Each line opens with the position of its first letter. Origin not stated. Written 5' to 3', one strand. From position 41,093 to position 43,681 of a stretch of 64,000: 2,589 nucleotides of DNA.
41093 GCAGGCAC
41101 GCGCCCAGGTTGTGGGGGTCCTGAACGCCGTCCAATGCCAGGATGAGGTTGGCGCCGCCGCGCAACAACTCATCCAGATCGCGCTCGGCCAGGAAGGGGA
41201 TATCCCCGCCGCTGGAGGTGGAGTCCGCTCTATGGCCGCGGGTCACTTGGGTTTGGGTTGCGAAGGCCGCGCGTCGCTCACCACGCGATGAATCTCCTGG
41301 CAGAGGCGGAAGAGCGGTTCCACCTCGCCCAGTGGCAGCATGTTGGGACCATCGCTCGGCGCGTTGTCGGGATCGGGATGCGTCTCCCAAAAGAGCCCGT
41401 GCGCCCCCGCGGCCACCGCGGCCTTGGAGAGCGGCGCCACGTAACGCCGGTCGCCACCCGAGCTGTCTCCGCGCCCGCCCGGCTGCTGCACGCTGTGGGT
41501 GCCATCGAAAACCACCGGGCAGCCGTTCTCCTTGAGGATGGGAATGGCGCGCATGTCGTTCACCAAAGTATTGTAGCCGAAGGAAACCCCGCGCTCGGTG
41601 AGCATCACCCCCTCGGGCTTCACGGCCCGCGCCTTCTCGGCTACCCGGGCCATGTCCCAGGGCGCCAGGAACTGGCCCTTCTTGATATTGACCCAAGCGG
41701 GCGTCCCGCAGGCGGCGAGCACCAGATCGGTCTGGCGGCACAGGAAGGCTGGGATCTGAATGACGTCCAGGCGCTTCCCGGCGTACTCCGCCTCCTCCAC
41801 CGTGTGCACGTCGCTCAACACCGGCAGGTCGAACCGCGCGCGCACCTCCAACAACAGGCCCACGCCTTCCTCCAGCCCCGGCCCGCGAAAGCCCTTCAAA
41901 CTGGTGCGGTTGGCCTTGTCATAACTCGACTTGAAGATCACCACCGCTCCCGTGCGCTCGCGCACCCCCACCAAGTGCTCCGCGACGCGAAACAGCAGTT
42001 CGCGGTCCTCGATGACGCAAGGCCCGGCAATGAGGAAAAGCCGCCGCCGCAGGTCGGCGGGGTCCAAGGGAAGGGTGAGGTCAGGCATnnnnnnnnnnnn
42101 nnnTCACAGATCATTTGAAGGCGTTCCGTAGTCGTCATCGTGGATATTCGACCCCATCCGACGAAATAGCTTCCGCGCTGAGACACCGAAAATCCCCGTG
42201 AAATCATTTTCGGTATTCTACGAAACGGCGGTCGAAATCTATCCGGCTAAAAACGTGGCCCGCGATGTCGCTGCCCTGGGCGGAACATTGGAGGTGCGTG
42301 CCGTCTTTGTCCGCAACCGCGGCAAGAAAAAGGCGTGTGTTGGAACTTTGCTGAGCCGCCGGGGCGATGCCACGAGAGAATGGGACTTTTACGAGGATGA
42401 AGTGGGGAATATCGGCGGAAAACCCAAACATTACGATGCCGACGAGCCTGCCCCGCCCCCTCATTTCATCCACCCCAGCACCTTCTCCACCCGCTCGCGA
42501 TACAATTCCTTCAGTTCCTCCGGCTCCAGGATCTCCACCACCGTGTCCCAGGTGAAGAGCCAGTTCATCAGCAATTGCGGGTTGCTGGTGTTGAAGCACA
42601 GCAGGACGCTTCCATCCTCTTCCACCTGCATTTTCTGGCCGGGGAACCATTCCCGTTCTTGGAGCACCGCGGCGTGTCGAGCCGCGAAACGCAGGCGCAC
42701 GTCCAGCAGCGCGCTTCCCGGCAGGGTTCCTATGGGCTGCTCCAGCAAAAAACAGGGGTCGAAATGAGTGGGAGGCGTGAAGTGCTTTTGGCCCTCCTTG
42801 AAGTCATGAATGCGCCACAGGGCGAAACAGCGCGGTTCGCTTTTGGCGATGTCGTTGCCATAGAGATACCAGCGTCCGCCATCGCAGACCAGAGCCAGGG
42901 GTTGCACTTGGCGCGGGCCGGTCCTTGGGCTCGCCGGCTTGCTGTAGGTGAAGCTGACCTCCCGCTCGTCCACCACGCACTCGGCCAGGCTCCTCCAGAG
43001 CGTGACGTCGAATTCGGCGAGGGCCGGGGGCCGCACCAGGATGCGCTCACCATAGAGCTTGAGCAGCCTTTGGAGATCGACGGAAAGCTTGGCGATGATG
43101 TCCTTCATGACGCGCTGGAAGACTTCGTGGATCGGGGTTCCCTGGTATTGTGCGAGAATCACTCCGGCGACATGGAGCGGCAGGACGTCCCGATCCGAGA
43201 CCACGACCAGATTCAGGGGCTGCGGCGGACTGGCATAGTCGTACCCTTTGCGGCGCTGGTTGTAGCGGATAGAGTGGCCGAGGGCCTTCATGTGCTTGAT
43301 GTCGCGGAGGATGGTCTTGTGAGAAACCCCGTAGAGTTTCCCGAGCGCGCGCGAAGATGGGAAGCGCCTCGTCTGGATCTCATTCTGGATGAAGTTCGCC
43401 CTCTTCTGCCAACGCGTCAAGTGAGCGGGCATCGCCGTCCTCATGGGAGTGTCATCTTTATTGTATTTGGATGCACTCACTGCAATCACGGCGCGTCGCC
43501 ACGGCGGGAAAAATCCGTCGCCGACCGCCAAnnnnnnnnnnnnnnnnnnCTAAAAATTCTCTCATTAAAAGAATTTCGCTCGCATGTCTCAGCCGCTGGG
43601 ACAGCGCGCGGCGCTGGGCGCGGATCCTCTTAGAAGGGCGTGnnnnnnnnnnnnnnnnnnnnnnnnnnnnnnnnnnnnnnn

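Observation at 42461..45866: WYL-domain regulator next to an uncharacterised two-gene operon with a 16-bp perfect palindromic operator: candidate novel regulated system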

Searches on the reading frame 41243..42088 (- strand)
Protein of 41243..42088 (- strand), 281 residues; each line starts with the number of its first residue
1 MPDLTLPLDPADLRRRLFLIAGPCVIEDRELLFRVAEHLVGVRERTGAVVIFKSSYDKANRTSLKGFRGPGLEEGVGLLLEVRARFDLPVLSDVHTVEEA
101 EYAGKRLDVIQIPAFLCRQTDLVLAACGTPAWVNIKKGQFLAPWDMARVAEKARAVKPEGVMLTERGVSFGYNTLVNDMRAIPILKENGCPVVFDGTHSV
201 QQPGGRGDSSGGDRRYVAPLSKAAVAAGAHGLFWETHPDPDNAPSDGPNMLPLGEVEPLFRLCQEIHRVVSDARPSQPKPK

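Call 22: search_protein_families(library=pfam, proteins=[window:41243-42088:-], max_evalue=0.01)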
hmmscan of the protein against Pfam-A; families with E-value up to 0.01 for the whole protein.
window:41243-42088:- (281 aa): 1 family
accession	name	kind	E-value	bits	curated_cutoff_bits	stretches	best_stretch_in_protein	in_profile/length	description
PF00793.26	DAHP_synth_1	-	1.3e-65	221.5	25.5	1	16-266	17-264/270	DAHP synthetase I family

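Call 76: list_cluster_members(proteins=[P0001, P0004, window:41243-42088:-, P0003])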
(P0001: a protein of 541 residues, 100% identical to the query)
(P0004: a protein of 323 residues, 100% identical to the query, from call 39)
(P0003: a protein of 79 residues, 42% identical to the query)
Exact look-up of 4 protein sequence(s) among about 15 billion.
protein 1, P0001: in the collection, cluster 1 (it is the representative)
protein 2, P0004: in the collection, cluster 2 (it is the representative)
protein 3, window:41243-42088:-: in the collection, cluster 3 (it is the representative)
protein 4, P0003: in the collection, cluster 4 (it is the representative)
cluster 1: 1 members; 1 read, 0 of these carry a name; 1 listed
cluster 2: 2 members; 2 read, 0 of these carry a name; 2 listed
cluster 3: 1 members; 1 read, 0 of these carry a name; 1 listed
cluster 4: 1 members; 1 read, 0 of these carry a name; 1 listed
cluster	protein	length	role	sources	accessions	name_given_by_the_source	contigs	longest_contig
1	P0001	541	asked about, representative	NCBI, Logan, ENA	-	-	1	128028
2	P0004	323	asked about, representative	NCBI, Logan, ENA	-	-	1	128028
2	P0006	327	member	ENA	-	-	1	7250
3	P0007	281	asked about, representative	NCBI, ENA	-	-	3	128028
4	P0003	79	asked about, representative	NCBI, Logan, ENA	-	-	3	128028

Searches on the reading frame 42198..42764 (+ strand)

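Call 91: search_protein_families(library=pfam, proteins=[window:42198-42764:+], max_evalue=1)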
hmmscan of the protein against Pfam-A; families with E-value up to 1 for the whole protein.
window:42198-42764:+ (189 aa): 1 family
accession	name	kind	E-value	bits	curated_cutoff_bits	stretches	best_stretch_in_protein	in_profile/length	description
PF01825.27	GPS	-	0.0063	17.5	22.5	1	143-164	2-25/45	GPCR proteolysis site, GPS, motif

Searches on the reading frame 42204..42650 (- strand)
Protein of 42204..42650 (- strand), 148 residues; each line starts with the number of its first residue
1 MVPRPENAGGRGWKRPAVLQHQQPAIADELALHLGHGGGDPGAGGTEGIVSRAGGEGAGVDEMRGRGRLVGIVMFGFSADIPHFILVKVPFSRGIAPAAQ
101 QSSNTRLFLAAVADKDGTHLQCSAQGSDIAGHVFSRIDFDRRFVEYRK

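Call 22: search_protein_families(library=pfam, proteins=[window:42204-42650:-], max_evalue=0.01)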
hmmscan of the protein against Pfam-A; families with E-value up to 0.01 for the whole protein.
window:42204-42650:- (148 aa): 0 families

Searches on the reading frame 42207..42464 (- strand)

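Call 91: search_protein_families(library=pfam, proteins=[window:42207-42464:-], max_evalue=1)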
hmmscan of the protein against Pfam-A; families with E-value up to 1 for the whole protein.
window:42207-42464:- (86 aa): 2 families
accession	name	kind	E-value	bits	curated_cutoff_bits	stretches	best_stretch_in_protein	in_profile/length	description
PF16197.11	KAsynt_C_assoc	-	0.091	13.6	33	1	4-58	23-75/111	Ketoacyl-synthetase C-terminal extension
PF25754.1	Gp11_C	-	0.29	12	27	1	45-78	42-75/78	Phage Mu Gp11 C-terminal domain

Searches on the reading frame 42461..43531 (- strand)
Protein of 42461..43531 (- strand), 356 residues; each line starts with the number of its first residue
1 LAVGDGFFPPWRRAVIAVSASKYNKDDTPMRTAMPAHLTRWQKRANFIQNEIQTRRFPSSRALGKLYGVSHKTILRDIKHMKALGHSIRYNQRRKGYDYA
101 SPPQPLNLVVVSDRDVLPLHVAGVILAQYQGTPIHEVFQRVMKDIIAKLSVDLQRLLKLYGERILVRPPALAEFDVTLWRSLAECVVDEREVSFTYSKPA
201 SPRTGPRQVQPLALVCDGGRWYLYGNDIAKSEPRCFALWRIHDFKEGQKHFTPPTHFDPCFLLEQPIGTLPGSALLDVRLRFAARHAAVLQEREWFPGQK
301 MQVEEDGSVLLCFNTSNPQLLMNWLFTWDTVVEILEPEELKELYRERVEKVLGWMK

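Call 4: search_protein_families(library=pfam, proteins=[window:42461-43531:-], max_evalue=0.1)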
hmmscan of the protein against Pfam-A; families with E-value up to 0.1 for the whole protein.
window:42461-43531:- (356 aa): 5 families
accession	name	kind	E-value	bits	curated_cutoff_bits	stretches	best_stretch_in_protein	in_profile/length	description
PF13280.12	WYL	-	1.6e-15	57.3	21.8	1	180-245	4-69/70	WYL domain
PF25583.1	WCX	-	8.9e-14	52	23.9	1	276-352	3-76/76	WCX domain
PF08279.18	HTH_11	-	0.0001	22.6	25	1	52-97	9-54/55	HTH domain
PF18024.7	HTH_50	-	0.0035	17.4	27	1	55-79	21-45/50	Helix-turn-helix domain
PF08220.18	HTH_DeoR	-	0.088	13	21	0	47-88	4-45/57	DeoR-like helix-turn-helix domain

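Call 5: search_protein_families(library=padloc, proteins=[window:42461-43531:-], max_evalue=0.1)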
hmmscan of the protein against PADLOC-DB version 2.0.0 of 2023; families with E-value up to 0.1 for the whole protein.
window:42461-43531:- (356 aa): 3 families
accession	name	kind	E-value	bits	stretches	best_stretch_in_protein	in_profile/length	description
PDLC01652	WYL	-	2.2e-29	100.9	1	171-352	12-162/162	"CAS-I,CAS-II,CAS-III,CAS-IV,CAS-V,CAS-VI; associated_signaling"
PDLC01457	WYL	-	5.5e-24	83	1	52-340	13-229/229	"CAS-I,CAS-II,CAS-III,CAS-IV,CAS-V,CAS-VI; associated_signaling"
PDLC01766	Cas3c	-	2.4e-15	53.8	1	59-351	23-312/1009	-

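Call 6: search_protein_families(library=ncbifam, proteins=[window:42461-43531:-], max_evalue=0.1)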
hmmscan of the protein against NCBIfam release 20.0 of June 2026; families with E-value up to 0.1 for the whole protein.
window:42461-43531:- (356 aa): 5 families
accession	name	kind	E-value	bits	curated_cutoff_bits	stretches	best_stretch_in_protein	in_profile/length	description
TIGR00122.1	birA_repr_reg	equivalog_domain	0.0015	18.4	70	1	51-111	7-65/69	biotin operon repressor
NF008848.0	PRK11886.1-3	equivalog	0.002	17.2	362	1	51-108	9-66/319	bifunctional biotin--[acetyl-CoA-carboxylase] ligase/biotin operon repressor BirA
TIGR04381.1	HTH_TypR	domain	0.015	15.3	30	1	56-76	20-40/49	TyrR/PhhR family helix-turn-helix DNA-binding protein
NF008847.0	PRK11886.1-2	equivalog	0.016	14.5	293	1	51-125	13-87/320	bifunctional biotin--[acetyl-CoA-carboxylase] ligase/biotin operon repressor BirA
NF008850.0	PRK11886.1-5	equivalog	0.077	12.1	489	0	40-102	4-64/320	bifunctional biotin--[acetyl-CoA-carboxylase] ligase/biotin operon repressor BirA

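Call 39: find_homologous_proteins(query=window:42461-43453:-, max_evalue=1e-10)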
Query window:42461-43453:- (330 aa): 2 proteins with E <= 1e-10 among 1879 candidates.
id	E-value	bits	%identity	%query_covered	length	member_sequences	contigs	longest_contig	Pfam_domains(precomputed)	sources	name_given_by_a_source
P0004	3.1e-221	752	100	98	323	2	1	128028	PF13280.13,PF25583.2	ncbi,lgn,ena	-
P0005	2.7e-53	200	37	94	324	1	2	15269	PF13280.13,PF25583.2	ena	-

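Call 40: find_encoding_contigs(protein=P0005, flank=10000, max_places=6)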
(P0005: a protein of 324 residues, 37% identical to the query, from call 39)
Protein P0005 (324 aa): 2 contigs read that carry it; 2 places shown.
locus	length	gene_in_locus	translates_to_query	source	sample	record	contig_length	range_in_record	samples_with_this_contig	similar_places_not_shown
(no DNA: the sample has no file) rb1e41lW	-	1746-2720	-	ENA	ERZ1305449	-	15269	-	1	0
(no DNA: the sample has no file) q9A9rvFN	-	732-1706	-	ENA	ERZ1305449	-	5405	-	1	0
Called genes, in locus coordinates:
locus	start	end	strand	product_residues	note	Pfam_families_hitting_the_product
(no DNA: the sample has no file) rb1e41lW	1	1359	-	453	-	?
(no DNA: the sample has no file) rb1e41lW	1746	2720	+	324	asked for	PF13280:WYL, PF25583:WCX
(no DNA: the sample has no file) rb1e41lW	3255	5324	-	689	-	PF03190:Thioredox_DsbH, PF13098:Thioredoxin_2 (weak), PF13899:Thioredoxin_7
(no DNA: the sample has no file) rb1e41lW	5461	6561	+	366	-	PF00155:Aminotran_1_2 (weak), PF01053:Cys_Met_Meta_PP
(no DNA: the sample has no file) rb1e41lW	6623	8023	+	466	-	PF00890:FAD_binding_2 (faint), PF01134:GIDA (faint), PF07992:Pyr_redox_2, PF12831:FAD_oxidored, PF13450:NAD_binding_8 (faint), PF13738:Pyr_redox_3 (weak), PF00070:Pyr_redox, PF02852:Pyr_redox_dim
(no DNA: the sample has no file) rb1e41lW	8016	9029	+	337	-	PF00768:Peptidase_S11, PF13354:Beta-lactamase2, PF01471:PG_binding_1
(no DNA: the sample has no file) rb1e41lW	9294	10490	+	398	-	PF00535:Glycos_transf_2, PF13641:Glyco_tranf_2_3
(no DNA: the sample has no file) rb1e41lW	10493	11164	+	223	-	PF13489:Methyltransf_23, PF13649:Methyltransf_25, PF08241:Methyltransf_11, PF08242:Methyltransf_12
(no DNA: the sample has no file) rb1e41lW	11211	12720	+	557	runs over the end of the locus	-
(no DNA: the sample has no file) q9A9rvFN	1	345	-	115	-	?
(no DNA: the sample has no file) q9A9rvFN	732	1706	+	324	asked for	PF13280:WYL, PF25583:WCX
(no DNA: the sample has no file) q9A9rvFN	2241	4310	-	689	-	PF03190:Thioredox_DsbH, PF13098:Thioredoxin_2 (weak), PF13899:Thioredoxin_7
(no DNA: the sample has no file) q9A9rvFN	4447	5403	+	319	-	?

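Call 43: search_protein_families(library=phrogs, proteins=[window:42461-43453:-], max_evalue=0.1)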
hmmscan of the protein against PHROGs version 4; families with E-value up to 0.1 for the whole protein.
window:42461-43453:- (330 aa): 3 families
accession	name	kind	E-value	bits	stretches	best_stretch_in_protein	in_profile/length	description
phrog_13105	-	unknown function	1.1e-17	65.4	1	18-219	6-213/239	-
phrog_32085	-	unknown function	0.025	14.8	1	28-92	44-113/354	-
phrog_14147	-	transcription regulation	0.074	13.5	0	16-60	6-50/256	transcriptional regulator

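Call 85: search_solved_structures(query=window:42464-43444:-, max_evalue=0.01)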
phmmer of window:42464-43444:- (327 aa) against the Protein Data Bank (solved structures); distinct sequences matched with E-value up to 0.01: 9.
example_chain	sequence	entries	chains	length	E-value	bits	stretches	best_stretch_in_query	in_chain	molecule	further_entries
7tzv_A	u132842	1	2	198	4.1e-11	46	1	158-317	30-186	WYL domain-containing protein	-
7u02_B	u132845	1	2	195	4.1e-11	45.9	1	159-317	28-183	WYL domain-containing protein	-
9cu3_B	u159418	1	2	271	6.6e-11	45.3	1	152-317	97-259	WYL domain-containing protein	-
9pfq_Q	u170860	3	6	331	1.1e-10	44.6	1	152-317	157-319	WYL domain-containing protein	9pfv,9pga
8tp8_A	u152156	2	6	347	1.2e-10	44.4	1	152-317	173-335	DeoR-family transcriptional regulator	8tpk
9fnd_X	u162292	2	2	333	8.2e-05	25.3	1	150-213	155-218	Transcriptional regulator-like protein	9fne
7p5x_AY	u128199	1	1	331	8.3e-05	25.2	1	150-213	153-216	Transcriptional regulator-like protein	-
6sj9_A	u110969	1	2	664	0.0067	19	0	160-235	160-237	Proteasome accessory factor B/C (PafBC)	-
9c5g_A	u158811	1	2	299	0.0083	18.7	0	139-220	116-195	CapW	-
